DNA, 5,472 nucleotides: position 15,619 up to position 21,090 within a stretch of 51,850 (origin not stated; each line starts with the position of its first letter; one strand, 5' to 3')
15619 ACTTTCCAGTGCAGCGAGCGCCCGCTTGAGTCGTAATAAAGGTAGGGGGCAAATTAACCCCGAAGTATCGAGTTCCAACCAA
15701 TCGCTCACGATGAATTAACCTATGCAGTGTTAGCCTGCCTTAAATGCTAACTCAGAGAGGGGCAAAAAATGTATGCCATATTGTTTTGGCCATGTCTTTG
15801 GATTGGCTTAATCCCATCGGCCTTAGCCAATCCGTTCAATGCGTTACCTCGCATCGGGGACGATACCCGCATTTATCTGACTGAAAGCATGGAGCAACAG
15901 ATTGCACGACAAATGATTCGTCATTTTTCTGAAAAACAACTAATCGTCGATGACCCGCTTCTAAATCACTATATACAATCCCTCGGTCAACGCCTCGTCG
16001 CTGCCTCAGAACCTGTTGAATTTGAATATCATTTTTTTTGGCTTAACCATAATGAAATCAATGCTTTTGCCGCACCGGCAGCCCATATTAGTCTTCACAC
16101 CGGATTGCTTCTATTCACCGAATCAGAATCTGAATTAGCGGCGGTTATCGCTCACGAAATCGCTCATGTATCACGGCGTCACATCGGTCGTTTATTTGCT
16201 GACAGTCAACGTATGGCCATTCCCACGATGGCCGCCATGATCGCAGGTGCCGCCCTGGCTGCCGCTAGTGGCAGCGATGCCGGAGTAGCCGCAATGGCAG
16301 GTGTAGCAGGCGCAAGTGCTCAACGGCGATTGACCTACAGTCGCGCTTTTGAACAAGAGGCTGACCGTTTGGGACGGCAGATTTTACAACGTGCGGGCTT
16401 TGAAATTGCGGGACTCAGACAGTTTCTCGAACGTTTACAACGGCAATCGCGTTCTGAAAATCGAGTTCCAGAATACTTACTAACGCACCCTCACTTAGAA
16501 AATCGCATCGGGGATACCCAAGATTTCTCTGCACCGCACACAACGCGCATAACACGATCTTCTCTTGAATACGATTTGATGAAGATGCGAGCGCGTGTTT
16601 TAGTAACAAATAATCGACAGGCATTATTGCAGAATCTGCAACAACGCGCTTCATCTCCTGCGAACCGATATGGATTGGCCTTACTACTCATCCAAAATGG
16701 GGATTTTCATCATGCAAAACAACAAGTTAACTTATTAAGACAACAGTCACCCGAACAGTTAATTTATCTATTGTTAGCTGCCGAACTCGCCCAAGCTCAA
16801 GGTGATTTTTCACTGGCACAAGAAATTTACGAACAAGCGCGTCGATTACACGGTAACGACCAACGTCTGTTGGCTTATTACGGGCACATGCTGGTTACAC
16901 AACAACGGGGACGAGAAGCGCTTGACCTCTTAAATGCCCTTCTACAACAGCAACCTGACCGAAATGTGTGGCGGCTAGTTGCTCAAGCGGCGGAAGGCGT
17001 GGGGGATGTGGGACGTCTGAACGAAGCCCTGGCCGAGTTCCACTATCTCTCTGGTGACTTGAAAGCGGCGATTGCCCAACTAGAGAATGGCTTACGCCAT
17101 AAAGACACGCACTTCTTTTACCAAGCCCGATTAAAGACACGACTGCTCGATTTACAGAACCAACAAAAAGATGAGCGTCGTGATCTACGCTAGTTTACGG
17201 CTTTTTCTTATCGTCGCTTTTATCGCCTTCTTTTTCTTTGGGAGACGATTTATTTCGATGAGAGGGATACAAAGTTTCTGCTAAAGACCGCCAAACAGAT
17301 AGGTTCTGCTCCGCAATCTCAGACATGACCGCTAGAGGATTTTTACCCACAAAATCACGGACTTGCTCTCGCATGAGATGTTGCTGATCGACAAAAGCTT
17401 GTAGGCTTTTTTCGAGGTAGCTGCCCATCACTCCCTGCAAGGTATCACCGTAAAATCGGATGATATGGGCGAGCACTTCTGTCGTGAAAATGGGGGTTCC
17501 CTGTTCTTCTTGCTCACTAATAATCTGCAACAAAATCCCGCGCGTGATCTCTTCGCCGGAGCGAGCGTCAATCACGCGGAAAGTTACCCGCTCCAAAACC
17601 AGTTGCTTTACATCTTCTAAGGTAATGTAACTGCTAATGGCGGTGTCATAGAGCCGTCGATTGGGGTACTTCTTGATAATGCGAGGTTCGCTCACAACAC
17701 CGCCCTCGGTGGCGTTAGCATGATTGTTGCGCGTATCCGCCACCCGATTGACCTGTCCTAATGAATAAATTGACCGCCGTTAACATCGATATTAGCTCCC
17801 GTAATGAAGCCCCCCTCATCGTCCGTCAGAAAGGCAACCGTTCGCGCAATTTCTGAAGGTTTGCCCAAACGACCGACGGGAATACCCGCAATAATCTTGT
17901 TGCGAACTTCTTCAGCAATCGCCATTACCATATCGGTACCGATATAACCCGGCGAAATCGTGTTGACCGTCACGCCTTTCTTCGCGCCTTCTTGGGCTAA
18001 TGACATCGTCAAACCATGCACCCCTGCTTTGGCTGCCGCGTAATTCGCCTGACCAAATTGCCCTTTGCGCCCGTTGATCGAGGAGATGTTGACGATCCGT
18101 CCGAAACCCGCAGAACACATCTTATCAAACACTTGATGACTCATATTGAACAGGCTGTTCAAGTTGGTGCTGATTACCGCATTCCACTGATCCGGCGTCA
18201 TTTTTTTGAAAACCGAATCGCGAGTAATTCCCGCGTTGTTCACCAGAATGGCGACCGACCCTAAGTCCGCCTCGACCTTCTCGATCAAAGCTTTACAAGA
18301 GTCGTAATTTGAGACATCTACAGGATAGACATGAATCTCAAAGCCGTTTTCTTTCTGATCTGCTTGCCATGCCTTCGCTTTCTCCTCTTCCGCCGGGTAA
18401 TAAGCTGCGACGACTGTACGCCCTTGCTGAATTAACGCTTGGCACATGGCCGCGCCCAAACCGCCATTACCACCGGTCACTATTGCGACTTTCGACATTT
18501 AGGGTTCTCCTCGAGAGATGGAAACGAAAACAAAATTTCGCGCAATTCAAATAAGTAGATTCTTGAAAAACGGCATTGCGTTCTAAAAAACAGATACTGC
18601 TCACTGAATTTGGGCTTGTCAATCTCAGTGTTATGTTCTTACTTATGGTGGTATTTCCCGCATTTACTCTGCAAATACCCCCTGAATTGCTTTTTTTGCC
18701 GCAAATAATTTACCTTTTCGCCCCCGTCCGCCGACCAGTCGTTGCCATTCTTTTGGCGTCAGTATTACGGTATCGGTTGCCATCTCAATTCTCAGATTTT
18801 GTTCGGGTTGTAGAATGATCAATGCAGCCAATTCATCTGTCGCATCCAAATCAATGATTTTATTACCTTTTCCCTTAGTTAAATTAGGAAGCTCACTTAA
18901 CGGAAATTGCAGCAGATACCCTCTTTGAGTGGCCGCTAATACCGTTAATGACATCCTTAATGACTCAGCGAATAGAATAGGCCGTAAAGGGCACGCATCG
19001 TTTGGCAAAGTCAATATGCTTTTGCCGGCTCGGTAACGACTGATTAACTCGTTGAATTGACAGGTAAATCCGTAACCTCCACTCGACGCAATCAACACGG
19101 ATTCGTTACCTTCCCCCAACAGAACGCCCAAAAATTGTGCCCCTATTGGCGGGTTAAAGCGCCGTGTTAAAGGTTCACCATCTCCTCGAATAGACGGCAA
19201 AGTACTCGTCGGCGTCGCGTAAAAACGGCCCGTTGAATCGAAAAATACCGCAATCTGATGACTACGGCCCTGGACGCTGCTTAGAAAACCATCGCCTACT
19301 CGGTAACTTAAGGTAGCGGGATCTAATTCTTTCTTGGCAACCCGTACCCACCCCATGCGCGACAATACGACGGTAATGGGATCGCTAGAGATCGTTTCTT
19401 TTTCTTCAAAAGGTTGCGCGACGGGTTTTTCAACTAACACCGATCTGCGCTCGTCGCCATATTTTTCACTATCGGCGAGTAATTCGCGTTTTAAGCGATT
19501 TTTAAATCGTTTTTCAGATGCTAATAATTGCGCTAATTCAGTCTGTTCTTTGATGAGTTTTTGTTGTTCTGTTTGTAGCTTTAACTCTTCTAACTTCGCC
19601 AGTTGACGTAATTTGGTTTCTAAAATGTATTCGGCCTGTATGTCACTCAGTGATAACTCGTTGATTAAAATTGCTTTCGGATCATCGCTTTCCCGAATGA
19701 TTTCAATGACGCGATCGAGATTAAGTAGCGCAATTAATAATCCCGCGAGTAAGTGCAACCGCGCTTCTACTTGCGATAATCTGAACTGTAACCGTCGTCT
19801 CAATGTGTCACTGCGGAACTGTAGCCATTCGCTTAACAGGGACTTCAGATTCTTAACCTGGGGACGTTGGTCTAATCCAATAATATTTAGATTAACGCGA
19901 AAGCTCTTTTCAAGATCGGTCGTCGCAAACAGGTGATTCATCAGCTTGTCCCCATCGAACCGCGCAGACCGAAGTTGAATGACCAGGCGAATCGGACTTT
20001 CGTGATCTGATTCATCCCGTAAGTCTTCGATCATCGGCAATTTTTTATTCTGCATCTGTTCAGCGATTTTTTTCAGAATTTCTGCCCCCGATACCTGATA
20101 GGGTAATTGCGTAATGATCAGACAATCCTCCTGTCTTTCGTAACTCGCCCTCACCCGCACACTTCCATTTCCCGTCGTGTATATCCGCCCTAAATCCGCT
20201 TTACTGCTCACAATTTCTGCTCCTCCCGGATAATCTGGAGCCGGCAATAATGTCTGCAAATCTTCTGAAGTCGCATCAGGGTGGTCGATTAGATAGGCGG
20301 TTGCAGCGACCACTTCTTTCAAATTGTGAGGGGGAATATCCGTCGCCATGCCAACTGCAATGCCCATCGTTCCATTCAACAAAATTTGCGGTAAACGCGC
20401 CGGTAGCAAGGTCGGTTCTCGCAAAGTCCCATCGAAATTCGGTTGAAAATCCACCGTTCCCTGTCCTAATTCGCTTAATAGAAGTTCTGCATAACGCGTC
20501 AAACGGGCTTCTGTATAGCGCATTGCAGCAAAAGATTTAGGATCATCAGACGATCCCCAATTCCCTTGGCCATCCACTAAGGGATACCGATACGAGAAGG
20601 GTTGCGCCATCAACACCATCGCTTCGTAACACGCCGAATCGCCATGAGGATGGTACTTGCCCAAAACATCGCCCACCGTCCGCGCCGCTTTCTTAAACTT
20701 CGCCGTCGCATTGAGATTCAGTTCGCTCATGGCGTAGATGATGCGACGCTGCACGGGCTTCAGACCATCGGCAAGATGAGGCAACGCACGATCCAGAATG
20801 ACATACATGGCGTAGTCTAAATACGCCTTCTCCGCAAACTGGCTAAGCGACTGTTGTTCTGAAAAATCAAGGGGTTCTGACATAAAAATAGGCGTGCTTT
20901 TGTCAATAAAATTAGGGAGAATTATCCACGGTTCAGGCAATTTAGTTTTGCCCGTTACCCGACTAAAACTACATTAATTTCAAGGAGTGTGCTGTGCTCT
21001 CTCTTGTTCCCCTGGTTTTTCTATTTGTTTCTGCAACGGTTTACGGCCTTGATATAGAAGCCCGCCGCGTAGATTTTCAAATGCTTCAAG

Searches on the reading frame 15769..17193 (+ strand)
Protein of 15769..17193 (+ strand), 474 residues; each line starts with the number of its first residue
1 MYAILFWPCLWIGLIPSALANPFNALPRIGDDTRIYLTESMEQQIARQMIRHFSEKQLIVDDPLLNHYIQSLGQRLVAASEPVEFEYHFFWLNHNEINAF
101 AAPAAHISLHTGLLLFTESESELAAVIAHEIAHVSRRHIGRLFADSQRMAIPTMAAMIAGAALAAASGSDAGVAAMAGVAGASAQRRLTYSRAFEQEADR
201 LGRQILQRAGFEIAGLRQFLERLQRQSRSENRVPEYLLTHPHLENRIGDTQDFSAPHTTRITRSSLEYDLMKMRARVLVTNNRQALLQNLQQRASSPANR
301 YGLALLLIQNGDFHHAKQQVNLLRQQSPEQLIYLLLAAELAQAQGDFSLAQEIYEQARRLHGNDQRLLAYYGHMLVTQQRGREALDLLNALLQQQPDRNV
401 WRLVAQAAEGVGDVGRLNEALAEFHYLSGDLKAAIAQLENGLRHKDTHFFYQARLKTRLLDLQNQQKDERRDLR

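Call 17: search_protein_families(library=ncbifam, proteins=[window:15769-17193:+], max_evalue=0.00001)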
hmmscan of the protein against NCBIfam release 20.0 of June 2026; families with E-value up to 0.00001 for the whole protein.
window:15769-17193:+ (474 aa): 3 families
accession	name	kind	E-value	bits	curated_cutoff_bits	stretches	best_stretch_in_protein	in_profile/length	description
NF052400.1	M48_BAM_BepA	equivalog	1.3e-101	340.8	570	1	18-468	22-479/483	beta-barrel assembly-enhancing protease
TIGR02917.1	PEP_TPR_lipo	equivalog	6.5e-09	34.2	312.2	1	283-397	145-259/899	XrtA/PEP-CTERM system TPR-repeat protein PrsT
NF052399.1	M48_lipo_LoiP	exception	5.4e-08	32.6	365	1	93-247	93-237/247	metalloprotease LoiP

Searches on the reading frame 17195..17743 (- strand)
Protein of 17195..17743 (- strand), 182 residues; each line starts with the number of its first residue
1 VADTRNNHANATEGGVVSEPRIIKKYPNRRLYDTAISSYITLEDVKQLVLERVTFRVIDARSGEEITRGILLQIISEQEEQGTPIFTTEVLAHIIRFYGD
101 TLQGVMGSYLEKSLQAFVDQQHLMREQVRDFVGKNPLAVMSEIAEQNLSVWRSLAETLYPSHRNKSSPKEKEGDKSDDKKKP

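Call 17: search_protein_families(library=ncbifam, proteins=[window:17195-17743:-], max_evalue=0.00001)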
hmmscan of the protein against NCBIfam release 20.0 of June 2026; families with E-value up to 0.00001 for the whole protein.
window:17195-17743:- (182 aa): 1 family
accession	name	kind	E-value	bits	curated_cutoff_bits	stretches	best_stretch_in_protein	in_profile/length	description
TIGR01848.1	PHA_reg_PhaR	equivalog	3.9e-45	152.7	109.45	1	21-127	1-107/107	polyhydroxyalkanoate synthesis repressor PhaR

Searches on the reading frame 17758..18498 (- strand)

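Call 17: search_protein_families(library=ncbifam, proteins=[window:17758-18498:-], max_evalue=0.00001)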
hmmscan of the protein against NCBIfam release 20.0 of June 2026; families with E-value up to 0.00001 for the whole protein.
window:17758-18498:- (246 aa): 225 families (the best 25 are shown)
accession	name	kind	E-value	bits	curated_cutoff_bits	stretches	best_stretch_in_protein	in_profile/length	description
TIGR01829.1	AcAcCoA_reduct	subfamily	5.9e-113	376.5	302.1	1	3-244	1-241/242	acetoacetyl-CoA reductase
NF009464.0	PRK12824.1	subfamily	1e-97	326.7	269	1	1-246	1-245/245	3-oxoacyl-ACP reductase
NF009548.0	PRK12938.1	equivalog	8.8e-94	313.8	472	1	3-243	4-243/246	3-ketoacyl-ACP reductase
TIGR01830.1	3oxo_ACP_reduc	equivalog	8.8e-80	267.8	297.75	1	5-242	1-237/239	3-oxoacyl-[acyl-carrier-protein] reductase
NF004197.0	PRK05653.1-1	equivalog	8.8e-78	261.4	332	1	2-244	7-247/249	3-oxoacyl-ACP reductase FabG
NF009466.0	PRK12826.1-2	subfamily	1.9e-74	250.3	222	1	1-244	2-245/248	3-oxoacyl-ACP reductase FabG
NF004198.0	PRK05653.1-3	equivalog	5.2e-73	245.6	296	1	2-245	7-248/248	3-oxoacyl-ACP reductase FabG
NF009546.0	PRK12935.1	equivalog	3.6e-72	242.9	418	1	2-244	6-246/247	acetoacetyl-CoA reductase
NF004199.0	PRK05653.1-4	equivalog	1.5e-64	217.9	301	1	3-244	6-246/247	3-oxoacyl-ACP reductase FabG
NF004200.0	PRK05653.1-5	equivalog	2.9e-64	216.9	273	1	1-242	1-240/242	3-oxoacyl-ACP reductase FabG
NF053542.1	FlxB_rubin_SDR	equivalog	6e-64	216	340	1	3-242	1-238/239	flexirubin biosynthesis SDR family reductase FlxB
NF009547.0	PRK12936.1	subfamily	1.2e-61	208.5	436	1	3-243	7-242/245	3-ketoacyl-(acyl-carrier-protein) reductase NodG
NF042966.1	AcAcCoAred_PhaB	equivalog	1.3e-58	198.4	436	1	2-242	8-237/240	acetoacetyl-CoA reductase PhaB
NF047420.2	EF_P_mod_YmfI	equivalog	1.3e-55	188.7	238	1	5-242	2-234/236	elongation factor P 5-aminopentanone reductase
NF052558.1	MBtsdlDhBudC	equivalog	3.7e-55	187.2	270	1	2-243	3-241/250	meso-2,3-butanediol dehydrogenase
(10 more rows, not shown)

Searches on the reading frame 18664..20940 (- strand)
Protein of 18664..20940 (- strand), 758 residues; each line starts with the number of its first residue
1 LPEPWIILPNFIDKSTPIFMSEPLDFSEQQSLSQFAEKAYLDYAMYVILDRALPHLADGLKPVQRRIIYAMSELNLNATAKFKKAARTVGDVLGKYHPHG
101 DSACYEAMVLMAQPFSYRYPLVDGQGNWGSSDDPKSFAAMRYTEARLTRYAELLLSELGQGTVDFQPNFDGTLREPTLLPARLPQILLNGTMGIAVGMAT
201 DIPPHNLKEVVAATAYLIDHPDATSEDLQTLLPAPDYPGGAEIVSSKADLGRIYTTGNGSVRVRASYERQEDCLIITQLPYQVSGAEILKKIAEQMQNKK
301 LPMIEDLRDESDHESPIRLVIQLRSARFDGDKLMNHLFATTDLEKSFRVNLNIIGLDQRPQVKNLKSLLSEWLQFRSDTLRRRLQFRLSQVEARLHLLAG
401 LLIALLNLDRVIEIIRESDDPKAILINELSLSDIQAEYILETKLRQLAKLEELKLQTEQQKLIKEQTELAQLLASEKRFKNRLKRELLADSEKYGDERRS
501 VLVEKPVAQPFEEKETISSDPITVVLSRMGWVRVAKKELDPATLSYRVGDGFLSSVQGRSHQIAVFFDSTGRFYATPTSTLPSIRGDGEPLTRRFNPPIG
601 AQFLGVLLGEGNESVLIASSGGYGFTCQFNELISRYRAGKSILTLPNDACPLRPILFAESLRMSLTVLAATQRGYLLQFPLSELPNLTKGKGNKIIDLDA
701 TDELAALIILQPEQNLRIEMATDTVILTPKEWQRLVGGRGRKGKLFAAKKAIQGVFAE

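Call 17: search_protein_families(library=ncbifam, proteins=[window:18664-20940:-], max_evalue=0.00001)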
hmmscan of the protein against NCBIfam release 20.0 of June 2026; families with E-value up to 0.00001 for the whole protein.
window:18664-20940:- (758 aa): 10 families
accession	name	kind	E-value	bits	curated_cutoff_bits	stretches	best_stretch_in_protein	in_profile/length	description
TIGR01062.1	parC_Gneg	equivalog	1.7e-294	978.6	628.9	1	28-745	2-723/735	DNA topoisomerase IV subunit A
NF004044.1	PRK05561.1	subfamily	1.3e-283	943.2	654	1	32-747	2-728/738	DNA topoisomerase (ATP-hydrolyzing)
NF004043.1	PRK05560.1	equivalog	1.9e-177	591.7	902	1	29-537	4-513/798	DNA gyrase subunit A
TIGR01063.1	gyrA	equivalog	5.1e-169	563.8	877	1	31-537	5-513/800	DNA topoisomerase (ATP-hydrolyzing) subunit A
TIGR01061.1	parC_Gpos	equivalog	4.3e-144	481.7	813.25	1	29-717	3-701/737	DNA topoisomerase IV subunit A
NF038098.1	GyrA_w_intein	exception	8.4e-129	431.4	1850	2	143-540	538-942/1232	intein-containing DNA gyrase subunit A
NF010586.0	PRK13979.1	equivalog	5.9e-124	415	1475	1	37-584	23-586/957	DNA topoisomerase IV subunit A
NF009397.0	PRK12758.1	equivalog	7.9e-65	219.3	780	1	29-482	20-447/870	DNA gyrase/topoisomerase IV subunit A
NF007209.0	PRK09631.1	equivalog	3.4e-61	207.7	644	1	32-429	4-374/635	DNA topoisomerase IV subunit A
NF007208.0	PRK09630.1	equivalog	2.2e-43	148.9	598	1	31-394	3-334/479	DNA topoisomerase IV subunit A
